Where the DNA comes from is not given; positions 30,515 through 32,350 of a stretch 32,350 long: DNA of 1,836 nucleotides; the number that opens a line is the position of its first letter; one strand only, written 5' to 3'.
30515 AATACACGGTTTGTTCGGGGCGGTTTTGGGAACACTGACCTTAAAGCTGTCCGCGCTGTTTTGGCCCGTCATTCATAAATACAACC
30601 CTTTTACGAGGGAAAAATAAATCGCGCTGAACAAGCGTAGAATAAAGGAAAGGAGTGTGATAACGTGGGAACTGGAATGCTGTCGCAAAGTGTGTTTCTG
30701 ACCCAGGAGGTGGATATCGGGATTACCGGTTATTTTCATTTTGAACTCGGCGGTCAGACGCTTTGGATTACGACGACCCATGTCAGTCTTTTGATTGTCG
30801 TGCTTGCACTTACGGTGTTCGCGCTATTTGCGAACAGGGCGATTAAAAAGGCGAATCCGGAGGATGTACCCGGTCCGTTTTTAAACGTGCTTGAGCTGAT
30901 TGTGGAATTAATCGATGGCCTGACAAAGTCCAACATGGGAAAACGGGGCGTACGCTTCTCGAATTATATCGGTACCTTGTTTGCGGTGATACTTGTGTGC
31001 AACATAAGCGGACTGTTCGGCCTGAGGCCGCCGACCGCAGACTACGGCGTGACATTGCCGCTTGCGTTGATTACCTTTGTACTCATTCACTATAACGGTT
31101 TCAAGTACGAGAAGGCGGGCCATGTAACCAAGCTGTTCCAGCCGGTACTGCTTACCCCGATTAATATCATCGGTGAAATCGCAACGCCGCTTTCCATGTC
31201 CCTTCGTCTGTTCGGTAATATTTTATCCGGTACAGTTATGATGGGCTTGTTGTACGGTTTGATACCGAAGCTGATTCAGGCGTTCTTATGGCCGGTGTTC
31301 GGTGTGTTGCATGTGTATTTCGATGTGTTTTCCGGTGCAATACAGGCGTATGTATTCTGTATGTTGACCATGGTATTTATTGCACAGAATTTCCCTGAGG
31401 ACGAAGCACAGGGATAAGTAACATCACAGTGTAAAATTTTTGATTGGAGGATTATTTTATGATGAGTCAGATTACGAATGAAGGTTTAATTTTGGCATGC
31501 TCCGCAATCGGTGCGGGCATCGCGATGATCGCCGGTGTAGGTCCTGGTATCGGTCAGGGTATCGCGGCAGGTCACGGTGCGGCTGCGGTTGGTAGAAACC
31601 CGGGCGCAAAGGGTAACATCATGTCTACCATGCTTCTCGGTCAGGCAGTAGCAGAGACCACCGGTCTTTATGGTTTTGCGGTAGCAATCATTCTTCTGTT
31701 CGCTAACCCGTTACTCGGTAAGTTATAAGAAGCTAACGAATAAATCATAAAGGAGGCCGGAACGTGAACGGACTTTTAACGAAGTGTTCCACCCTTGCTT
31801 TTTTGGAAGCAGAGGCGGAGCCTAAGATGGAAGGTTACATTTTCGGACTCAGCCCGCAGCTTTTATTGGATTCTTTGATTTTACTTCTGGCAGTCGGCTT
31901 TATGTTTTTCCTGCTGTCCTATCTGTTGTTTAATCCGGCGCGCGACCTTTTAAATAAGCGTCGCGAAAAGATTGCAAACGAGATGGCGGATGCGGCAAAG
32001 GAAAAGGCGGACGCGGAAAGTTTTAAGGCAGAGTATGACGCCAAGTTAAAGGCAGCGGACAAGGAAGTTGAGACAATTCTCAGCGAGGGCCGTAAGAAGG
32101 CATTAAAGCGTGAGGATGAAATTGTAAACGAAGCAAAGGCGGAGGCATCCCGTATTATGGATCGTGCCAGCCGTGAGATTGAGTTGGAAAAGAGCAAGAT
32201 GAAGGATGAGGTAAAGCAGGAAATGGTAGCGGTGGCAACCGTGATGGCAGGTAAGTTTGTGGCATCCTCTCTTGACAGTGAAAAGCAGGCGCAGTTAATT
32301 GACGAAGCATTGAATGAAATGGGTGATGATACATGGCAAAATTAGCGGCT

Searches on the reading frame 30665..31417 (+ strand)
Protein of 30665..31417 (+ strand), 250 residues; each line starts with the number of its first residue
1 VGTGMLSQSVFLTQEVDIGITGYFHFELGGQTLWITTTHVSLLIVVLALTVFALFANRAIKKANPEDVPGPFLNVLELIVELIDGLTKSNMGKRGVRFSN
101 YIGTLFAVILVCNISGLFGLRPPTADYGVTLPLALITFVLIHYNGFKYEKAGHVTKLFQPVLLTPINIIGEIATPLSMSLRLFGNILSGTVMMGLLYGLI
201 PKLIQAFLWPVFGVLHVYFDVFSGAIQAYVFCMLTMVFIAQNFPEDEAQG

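Call 58: search_protein_families(library=pfam, proteins=[window:30665-31417:+], max_evalue=0.01)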
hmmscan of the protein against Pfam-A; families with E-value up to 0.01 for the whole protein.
window:30665-31417:+ (250 aa): 1 family
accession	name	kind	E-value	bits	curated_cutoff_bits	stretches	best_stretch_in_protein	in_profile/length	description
PF00119.25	ATP-synt_A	-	9.1e-55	186.3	33.9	1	41-239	3-216/217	ATP synthase A chain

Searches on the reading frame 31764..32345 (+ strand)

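Call 58: search_protein_families(library=pfam, proteins=[window:31764-32345:+], max_evalue=0.01)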
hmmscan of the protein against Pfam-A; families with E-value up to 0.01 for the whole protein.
window:31764-32345:+ (193 aa): 1 family
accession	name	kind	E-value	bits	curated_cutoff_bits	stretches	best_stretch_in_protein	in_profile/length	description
PF00430.23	ATP-synt_B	-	4.8e-22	78.9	28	1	41-164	6-129/132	ATP synthase B/B' CF(0)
